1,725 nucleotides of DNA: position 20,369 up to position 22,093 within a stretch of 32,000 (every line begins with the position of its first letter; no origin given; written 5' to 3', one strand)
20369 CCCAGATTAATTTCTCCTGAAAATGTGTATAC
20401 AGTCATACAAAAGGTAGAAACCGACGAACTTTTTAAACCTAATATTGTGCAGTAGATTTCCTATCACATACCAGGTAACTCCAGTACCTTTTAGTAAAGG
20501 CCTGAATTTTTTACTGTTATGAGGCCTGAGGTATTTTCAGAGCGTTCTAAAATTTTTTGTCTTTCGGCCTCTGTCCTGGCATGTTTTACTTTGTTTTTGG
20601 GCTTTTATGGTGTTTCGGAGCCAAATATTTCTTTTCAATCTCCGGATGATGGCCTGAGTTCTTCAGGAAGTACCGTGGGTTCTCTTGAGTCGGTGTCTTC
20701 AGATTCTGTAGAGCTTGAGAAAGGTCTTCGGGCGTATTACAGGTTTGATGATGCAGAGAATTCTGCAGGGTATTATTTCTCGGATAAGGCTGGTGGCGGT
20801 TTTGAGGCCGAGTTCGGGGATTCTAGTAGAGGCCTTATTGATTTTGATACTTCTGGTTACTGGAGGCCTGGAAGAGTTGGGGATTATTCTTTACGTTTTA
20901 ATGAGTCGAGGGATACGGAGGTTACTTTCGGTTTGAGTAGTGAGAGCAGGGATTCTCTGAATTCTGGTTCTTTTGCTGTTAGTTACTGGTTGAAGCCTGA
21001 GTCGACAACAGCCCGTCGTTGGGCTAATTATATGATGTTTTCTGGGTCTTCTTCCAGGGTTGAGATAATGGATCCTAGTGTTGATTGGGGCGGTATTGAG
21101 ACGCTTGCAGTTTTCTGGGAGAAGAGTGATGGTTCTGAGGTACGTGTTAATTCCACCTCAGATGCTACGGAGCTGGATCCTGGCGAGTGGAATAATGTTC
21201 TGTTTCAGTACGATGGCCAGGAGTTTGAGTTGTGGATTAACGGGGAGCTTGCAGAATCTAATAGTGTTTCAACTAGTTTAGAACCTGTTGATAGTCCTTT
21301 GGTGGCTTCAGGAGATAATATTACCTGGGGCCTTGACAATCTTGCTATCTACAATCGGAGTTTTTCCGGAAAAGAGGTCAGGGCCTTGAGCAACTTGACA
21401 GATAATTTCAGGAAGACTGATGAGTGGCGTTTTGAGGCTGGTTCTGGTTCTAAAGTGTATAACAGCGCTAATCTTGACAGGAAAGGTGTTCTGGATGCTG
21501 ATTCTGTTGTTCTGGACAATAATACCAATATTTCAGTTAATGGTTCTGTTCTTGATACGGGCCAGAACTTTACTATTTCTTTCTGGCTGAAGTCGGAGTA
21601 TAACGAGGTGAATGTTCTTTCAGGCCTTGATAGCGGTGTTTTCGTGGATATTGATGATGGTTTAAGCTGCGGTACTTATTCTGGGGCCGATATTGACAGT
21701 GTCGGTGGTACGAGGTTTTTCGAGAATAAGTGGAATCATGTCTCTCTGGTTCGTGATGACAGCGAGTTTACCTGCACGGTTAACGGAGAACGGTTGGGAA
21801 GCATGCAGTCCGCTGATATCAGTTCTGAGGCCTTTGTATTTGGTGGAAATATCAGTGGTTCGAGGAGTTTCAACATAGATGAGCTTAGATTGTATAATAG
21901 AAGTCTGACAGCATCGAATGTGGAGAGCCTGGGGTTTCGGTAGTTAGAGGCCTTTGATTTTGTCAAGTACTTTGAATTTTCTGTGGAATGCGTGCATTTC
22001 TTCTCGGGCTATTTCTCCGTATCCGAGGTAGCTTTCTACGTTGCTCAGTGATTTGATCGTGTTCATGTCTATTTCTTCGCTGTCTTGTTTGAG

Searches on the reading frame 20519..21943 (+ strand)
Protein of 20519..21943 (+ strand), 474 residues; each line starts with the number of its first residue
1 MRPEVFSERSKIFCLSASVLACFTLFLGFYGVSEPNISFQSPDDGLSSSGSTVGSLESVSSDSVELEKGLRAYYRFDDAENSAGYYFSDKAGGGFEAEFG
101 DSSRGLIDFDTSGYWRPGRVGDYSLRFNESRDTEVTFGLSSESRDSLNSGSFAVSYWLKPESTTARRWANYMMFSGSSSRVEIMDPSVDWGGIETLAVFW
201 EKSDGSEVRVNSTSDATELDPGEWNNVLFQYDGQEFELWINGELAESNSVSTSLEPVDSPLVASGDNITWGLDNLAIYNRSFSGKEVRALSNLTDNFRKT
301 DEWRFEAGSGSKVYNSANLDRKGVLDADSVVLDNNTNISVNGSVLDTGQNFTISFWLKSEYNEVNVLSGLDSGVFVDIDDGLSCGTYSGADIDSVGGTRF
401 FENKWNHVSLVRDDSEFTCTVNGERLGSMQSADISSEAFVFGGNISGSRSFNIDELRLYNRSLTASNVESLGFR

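Call 6: search_protein_families(library=pfam, proteins=[window:20519-21943:+], max_evalue=1)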
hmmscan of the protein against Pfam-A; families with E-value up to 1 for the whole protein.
window:20519-21943:+ (474 aa): 8 families
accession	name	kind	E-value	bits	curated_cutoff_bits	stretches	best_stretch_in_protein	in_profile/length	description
PF13385.13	Laminin_G_3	-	3.3e-29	102.4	27.6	2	334-468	3-150/151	Concanavalin A-like lectin/glucanases superfamily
PF06439.18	3keto-disac_hyd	-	4.5e-07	30.5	26.8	1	201-248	100-151/187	3-keto-disaccharide hydrolase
PF02210.31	Laminin_G_2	-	6.1e-05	23.9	22.9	1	206-253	38-84/126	Laminin G domain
PF07953.20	Toxin_R_bind_N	-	0.0001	22.5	23.8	1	308-362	9-67/191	Clostridium neurotoxin, N-terminal receptor binding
PF00054.30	Laminin_G_1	-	0.001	19.7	24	0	212-252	43-84/131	Laminin G domain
PF20407.5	DUF1583_N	-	0.0027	17.9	22.9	0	212-251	79-118/150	Domain of unknown function (DUF1583_N)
PF22925.3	TS_C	-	0.038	14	27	1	402-465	129-201/202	Trans-sialidase, C-terminal domain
PF02018.23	CBM_4_9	-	0.11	13.4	25.9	1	277-362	4-76/136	Carbohydrate binding domain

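Call 7: search_protein_families(library=ncbifam, proteins=[window:20519-21943:+], max_evalue=1)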
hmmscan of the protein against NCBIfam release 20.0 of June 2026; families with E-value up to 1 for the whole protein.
window:20519-21943:+ (474 aa): 1 family
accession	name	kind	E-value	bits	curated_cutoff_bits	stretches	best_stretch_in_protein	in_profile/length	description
NF048003.1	GTA_spike_fiber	domain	0.0098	16.4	36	1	309-425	24-143/182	phage head spike fiber domain-containing protein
